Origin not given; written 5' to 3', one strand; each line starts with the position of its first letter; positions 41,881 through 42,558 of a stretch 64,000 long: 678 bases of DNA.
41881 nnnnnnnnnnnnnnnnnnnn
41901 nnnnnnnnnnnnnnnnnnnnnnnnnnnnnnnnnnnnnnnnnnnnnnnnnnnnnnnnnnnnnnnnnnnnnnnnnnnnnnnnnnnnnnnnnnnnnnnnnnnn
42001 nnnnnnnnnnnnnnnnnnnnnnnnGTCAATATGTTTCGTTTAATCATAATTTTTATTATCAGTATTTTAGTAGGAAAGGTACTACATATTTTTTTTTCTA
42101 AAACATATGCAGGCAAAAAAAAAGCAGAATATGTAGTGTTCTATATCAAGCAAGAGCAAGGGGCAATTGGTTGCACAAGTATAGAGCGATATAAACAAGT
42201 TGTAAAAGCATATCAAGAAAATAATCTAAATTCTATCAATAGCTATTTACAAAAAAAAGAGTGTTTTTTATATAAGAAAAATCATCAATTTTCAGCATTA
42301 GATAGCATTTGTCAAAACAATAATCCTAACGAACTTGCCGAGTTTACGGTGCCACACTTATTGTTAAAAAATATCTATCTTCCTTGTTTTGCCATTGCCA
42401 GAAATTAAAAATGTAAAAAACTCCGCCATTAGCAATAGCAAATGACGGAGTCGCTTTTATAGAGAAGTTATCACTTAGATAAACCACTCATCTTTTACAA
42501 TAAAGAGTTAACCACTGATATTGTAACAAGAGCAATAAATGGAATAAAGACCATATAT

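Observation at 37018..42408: Third giant VirB6-like paralog (1668 aa), unlinked from the other two, with a small membrane-protein gene and a terminator behind it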

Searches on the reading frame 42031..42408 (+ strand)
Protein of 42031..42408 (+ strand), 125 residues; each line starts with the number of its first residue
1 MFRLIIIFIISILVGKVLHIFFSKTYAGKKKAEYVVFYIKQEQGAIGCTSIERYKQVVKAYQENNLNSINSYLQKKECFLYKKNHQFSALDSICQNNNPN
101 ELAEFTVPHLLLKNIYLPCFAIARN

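Call 6: search_protein_families(library=pfam, proteins=[window:42031-42408:+], max_evalue=0.01)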
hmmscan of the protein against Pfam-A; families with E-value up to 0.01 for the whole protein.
window:42031-42408:+ (125 aa): 0 families

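Call 7: search_protein_families(library=ncbifam, proteins=[window:42031-42408:+], max_evalue=0.01)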
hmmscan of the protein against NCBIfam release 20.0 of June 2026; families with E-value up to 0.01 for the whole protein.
window:42031-42408:+ (125 aa): 0 families

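Call 21: find_homologous_proteins(query=window:42031-42408:+, max_evalue=0.001)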
Query window:42031-42408:+ (125 aa): 6 proteins with E <= 0.001 among 11 candidates.
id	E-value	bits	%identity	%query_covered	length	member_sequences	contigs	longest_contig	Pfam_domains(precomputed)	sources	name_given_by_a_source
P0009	1.8e-73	262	97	100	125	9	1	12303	-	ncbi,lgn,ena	-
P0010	8.6e-69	247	90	100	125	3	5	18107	-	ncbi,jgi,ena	jgi:hypothetical protein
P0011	3.7e-66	239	89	100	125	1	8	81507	-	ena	-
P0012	3.4e-60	219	79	100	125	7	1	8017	-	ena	-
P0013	2.0e-57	210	76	99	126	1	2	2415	-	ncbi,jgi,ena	jgi:hypothetical protein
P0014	3.1e-55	203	73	99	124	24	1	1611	-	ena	-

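Call 23: find_encoding_contigs(protein=P0011, flank=10000, max_places=4)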
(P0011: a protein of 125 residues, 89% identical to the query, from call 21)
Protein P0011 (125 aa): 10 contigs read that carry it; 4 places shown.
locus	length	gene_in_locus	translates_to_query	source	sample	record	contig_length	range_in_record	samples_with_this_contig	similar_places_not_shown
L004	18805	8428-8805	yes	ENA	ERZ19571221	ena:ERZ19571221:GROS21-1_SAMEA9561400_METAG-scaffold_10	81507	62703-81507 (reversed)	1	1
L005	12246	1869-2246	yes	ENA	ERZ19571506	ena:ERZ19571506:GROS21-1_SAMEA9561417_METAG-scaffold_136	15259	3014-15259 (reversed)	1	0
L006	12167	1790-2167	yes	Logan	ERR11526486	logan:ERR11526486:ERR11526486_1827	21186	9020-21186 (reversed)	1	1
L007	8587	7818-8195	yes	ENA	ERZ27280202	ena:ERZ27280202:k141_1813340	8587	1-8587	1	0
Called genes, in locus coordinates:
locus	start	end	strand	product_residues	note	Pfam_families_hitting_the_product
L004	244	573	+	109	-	PF12762:DDE_Tnp_IS1595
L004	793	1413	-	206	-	PF00156:Pribosyltran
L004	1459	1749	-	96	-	PF00830:Ribosomal_L28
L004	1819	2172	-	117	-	PF04956:TrbC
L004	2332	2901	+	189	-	PF08207:EFP_N, PF01132:EFP, PF09285:Elong-fact-P_C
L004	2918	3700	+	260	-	PF01678:DAP_epimerase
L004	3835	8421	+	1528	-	-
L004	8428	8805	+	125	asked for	-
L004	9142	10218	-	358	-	PF12849:PBP_like_2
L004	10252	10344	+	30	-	-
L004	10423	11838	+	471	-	PF02233:PNTB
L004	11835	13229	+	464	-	PF00206:Lyase_1, PF14698:ASL_C2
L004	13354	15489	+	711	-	PF01966:HD, PF13328:HD_4, PF04607:RelA_SpoT, PF02824:TGS, PF19296:RelA_AH, PF28438:RelA_RIS, PF13291:ACT_4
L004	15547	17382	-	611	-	PF13230:GATase_4 (weak), PF13522:GATase_6, PF13537:GATase_7, PF01380:SIS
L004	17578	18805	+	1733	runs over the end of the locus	PF04610:TrbL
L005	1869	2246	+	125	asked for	-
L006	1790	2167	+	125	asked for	-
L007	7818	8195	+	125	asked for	-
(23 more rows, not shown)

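Call 62: predict_structure(alignment_id=A4)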
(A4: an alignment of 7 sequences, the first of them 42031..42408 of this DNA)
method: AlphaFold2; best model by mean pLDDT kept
length: 125 residues; sequences in the alignment: 7
mean_pLDDT: 55.7   pTM: 0.44
mean pLDDT of the five models: 55.7, 54.4, 53.5, 52.3, 51.8
residues with pLDDT >= 90: 0; 70-90: 34; 50-70: 48; < 50: 43
segments of 3 or more residues with pLDDT < 50: 15-42, 85-91, 120-125
pLDDT, mean of each block of 10 residues (from residue 1): 60 44 33 33 63 76 75 75 51 52 57 57 39
secondary structure, 60 per line:
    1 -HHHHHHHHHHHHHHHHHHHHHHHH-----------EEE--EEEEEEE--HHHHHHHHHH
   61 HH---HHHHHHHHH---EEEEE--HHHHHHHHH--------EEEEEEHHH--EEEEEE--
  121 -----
elements in order: H2-25 E37-39 E42-48 H51-62 H66-74 E78-82 H85-93 E102-107 E113-118

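Call 64: search_protein_families(library=pfam, alignment_id=A3, max_evalue=1)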
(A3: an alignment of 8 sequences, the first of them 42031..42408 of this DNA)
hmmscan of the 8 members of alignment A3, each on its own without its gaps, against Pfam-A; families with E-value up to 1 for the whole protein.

A. member 1, window:42031-42408:+ (125 aa): 2 families
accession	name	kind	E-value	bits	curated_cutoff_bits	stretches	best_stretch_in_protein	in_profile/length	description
PF13700.11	DUF4158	-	0.013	15.8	27.4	1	8-119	47-154/165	Domain of unknown function (DUF4158)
PF09902.14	DUF2129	-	0.073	13.6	22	1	5-60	4-58/70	Uncharacterized protein conserved in bacteria (DUF2129)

B. families by the number of members that match (of 8 scanned): 6 families
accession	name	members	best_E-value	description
PF13700.11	DUF4158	4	0.013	Domain of unknown function (DUF4158)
PF09902.14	DUF2129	3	0.073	Uncharacterized protein conserved in bacteria (DUF2129)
PF24710.1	DUF7671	1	0.035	Family of unknown function (DUF7671)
PF25790.1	BCD1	1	0.043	BCD1 domain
PF12821.13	ThrE_2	1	0.13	Threonine/Serine exporter, ThrE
PF02217.22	T_Ag_DNA_bind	1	0.5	Origin of replication binding protein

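Call 65: fold_search(model_id=the predicted structure, library=pdb)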
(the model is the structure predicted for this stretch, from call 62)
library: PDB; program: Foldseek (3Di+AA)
matches with E <= 10: 11; with E <= 0.001: 0
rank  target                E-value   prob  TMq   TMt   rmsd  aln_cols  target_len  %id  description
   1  7ebe_D                2.9e+00  0.02  0.16  0.06  11.2        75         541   23  Crystal structure of Isocitrate lyase-1 from Candida albicans (released 2021-06-23)
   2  5fgj_C                4.8e+00  0.02  0.18  0.07  11.5        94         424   10  Structure of tetrameric rat phenylalanine hydroxylase, residues 1-453 (released 2016-05-18)
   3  6vj2_A                5.1e+00  0.06  0.29  0.17   6.4        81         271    9  3.10 Angstrom Resolution Crystal Structure of Foldase Protein (PrsA) from Lactococcus lactis (released 2020-02-05)
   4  5lks_LX               5.8e+00  0.01  0.15  0.15  13.3        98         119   10  Structure-function insights reveal the human ribosome as a cancer target for antibiotics (released 2017-04-26)
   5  6hyc_B                6.6e+00  0.01  0.16  0.07  11.5        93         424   11  The structure of full-length human phenylalanine hydroxylase in complex with the cofactor and negative regulator tetra (released 2019-06-05)
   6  1phz                  7.0e+00  0.01  0.18  0.08  11.9        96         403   10  STRUCTURE OF PHOSPHORYLATED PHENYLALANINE HYDROXYLASE (released 1999-04-30)
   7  9olf_C                7.5e+00  0.01  0.14  0.09  15.6       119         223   10  Membrane-associated human mitoribosome in complex with TACO1 (released 2026-02-18)
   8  5fgj_B                8.0e+00  0.01  0.16  0.07  12.5        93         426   10  Structure of tetrameric rat phenylalanine hydroxylase, residues 1-453 (released 2016-05-18)
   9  6vj2_B                8.5e+00  0.03  0.29  0.17   6.5        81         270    9  3.10 Angstrom Resolution Crystal Structure of Foldase Protein (PrsA) from Lactococcus lactis (released 2020-02-05)
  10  5aj4_Bk               8.5e+00  0.01  0.12  0.11  10.8        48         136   12  Structure of the 55S mammalian mitoribosome. (released 2015-04-22)
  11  9hqp_B                8.5e+00  0.01  0.12  0.04  13.6        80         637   16  Cryo-EM structure of mouse TMEM16F-YFP purified and plunged using MISO (microfluidic isolation) (released 2025-11-26)

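Call 71: find_homologous_proteins(query=A3, max_evalue=0.01)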
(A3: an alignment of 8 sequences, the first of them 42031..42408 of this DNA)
Query A3 (8 sequences) (125 aa, profile of the alignment): 7 proteins with E <= 0.01 among 797 candidates.
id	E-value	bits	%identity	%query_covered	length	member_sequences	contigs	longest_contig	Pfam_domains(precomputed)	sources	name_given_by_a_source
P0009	3.1e-69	249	97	100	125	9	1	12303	-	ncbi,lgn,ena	-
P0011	2.0e-67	243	89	100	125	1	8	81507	-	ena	-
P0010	4.1e-67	242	90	100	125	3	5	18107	-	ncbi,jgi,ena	jgi:hypothetical protein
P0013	8.6e-66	238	76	99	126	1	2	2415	-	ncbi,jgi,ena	jgi:hypothetical protein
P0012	9.9e-66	238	79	100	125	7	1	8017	-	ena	-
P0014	1.3e-64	234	73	99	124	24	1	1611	-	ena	-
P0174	7.4e-53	196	48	99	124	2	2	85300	-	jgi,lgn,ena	-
